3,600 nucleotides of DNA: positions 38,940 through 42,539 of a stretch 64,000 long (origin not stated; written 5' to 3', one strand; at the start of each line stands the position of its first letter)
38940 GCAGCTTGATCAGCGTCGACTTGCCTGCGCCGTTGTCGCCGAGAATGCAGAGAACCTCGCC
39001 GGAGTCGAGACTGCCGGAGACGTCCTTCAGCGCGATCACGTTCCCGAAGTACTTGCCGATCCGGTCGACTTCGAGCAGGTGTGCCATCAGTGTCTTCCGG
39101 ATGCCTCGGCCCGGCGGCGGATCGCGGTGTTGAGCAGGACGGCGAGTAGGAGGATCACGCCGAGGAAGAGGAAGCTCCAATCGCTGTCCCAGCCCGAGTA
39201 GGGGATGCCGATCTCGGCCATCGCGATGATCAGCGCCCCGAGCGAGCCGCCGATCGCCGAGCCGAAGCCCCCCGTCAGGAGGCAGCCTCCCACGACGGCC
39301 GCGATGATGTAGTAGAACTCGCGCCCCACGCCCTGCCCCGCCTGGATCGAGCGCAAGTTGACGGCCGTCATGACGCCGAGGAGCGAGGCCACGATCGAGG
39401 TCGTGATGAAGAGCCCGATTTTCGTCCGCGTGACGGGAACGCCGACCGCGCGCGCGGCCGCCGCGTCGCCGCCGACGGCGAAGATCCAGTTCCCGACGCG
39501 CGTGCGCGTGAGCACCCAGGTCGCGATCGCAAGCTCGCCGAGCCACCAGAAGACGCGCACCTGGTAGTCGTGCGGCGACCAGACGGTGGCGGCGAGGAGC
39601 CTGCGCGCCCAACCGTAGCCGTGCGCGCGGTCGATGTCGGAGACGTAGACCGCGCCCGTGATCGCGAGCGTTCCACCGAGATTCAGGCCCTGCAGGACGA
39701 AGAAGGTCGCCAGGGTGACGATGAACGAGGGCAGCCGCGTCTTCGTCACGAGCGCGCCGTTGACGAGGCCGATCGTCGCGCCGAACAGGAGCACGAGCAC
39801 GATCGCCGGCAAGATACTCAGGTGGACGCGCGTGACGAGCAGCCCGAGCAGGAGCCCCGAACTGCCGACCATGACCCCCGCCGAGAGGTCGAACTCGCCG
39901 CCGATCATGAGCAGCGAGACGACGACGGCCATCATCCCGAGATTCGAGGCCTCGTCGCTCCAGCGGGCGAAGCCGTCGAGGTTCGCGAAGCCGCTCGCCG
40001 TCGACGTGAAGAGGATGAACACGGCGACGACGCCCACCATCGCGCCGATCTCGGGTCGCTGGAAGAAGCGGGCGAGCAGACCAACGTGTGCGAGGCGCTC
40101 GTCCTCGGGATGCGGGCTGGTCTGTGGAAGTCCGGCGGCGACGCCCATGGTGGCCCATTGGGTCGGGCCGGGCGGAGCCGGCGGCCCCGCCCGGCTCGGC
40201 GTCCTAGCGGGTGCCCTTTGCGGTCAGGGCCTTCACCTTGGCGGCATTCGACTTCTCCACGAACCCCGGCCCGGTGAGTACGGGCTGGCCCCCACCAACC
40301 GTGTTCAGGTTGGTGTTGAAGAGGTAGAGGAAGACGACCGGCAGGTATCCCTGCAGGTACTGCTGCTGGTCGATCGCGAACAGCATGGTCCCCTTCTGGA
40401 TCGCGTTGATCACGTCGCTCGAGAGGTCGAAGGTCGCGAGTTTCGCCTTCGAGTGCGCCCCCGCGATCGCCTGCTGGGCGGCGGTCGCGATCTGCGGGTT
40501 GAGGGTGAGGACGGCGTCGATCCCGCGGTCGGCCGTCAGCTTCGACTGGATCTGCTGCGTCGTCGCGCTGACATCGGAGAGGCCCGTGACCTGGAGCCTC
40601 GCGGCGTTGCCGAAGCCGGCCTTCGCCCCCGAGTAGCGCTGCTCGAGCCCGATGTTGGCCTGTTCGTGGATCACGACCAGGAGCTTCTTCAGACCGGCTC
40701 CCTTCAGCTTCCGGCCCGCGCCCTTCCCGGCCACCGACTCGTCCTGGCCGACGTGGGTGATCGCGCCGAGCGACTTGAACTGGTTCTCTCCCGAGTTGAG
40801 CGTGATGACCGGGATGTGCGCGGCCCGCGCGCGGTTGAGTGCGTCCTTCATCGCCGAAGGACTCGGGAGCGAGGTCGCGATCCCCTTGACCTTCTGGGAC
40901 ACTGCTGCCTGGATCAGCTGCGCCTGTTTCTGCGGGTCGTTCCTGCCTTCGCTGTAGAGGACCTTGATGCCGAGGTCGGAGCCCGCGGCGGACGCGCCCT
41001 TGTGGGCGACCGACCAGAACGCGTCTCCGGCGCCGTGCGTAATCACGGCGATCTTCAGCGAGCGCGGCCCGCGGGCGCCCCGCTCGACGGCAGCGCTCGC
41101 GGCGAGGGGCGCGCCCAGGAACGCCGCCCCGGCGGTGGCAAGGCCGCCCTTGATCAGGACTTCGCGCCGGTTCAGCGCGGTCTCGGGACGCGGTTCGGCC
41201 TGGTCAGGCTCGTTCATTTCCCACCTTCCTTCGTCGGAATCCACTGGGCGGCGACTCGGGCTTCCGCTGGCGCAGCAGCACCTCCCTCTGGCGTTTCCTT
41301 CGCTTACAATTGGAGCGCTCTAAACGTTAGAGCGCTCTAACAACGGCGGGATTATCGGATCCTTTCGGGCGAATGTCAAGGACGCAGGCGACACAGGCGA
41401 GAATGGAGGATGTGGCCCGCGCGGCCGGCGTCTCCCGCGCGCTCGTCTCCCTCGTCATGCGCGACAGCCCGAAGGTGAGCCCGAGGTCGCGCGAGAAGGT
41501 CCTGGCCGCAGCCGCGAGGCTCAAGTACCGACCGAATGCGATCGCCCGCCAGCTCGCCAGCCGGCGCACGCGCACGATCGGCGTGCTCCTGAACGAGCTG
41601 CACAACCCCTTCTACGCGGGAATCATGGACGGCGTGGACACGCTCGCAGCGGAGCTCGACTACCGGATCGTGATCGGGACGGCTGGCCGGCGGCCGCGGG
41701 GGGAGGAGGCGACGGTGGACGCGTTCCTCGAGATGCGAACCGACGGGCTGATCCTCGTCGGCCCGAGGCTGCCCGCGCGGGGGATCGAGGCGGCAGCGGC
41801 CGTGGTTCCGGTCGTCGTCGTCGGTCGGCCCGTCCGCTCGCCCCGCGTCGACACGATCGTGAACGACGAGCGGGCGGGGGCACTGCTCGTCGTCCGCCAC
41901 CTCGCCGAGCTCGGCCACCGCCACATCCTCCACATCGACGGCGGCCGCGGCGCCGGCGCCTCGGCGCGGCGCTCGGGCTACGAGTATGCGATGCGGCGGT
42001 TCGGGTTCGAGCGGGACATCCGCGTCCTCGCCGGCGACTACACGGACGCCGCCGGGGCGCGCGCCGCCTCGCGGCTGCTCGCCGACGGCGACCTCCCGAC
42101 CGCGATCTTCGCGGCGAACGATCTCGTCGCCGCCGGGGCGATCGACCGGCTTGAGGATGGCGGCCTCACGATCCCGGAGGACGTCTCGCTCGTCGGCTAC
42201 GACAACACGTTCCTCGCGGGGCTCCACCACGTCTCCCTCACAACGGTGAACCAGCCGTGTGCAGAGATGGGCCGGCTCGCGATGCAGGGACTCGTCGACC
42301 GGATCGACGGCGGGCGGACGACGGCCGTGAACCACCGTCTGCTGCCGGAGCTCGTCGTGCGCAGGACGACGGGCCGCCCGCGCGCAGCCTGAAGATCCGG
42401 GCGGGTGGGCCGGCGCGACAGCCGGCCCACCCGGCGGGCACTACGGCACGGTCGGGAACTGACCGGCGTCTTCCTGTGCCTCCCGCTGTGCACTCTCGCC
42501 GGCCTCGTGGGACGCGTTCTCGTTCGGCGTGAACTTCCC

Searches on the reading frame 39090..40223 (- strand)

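Call 68: search_protein_families(library=pfam, proteins=[window:39090-40223:-], max_evalue=0.00001)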
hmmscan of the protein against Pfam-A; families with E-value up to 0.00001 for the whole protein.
window:39090-40223:- (378 aa): 1 family
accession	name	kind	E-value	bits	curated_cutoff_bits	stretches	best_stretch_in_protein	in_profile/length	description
PF02653.21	BPD_transp_2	-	1.9e-40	139.2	26.8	1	92-362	9-269/269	Branched-chain amino acid transport system / permease component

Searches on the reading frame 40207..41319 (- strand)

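Call 68: search_protein_families(library=pfam, proteins=[window:40207-41319:-], max_evalue=0.00001)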
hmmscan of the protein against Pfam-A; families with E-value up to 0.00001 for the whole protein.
window:40207-41319:- (371 aa): 2 families
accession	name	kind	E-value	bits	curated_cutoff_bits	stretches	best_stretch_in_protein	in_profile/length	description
PF13407.12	Peripla_BP_4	-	3.2e-38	132.2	35.1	1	90-331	1-250/258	Periplasmic binding protein domain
PF00532.27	Peripla_BP_1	-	3.9e-08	33.6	22.2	1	88-289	2-205/281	Periplasmic binding proteins and sugar binding domain of LacI family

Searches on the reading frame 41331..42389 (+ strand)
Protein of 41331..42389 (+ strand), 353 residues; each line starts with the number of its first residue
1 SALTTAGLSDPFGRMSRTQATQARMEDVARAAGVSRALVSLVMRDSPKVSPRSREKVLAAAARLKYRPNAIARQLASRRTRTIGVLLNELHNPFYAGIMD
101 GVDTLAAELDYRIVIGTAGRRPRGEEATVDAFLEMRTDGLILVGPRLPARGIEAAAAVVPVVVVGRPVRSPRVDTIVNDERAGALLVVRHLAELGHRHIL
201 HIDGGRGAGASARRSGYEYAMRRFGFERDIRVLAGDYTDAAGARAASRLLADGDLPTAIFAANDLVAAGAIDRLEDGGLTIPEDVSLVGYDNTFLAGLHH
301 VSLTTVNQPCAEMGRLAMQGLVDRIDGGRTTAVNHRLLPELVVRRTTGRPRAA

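Call 69: search_protein_families(library=pfam, proteins=[window:41331-42389:+], max_evalue=0.00001)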
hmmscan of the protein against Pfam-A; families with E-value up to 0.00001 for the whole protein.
window:41331-42389:+ (353 aa): 4 families
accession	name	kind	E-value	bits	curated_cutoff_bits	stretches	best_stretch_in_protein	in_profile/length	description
PF13377.12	Peripla_BP_3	-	6.4e-36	124.4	26.5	1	188-347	1-167/167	Periplasmic binding protein-like domain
PF00532.27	Peripla_BP_1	-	7.2e-29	101.6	22.2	1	81-330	2-270/281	Periplasmic binding proteins and sugar binding domain of LacI family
PF00356.27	LacI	-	2e-14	53.5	27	1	25-69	2-46/46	Bacterial regulatory proteins, lacI family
PF13407.12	Peripla_BP_4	-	1.5e-12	48.1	35.1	1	83-327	1-256/258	Periplasmic binding protein domain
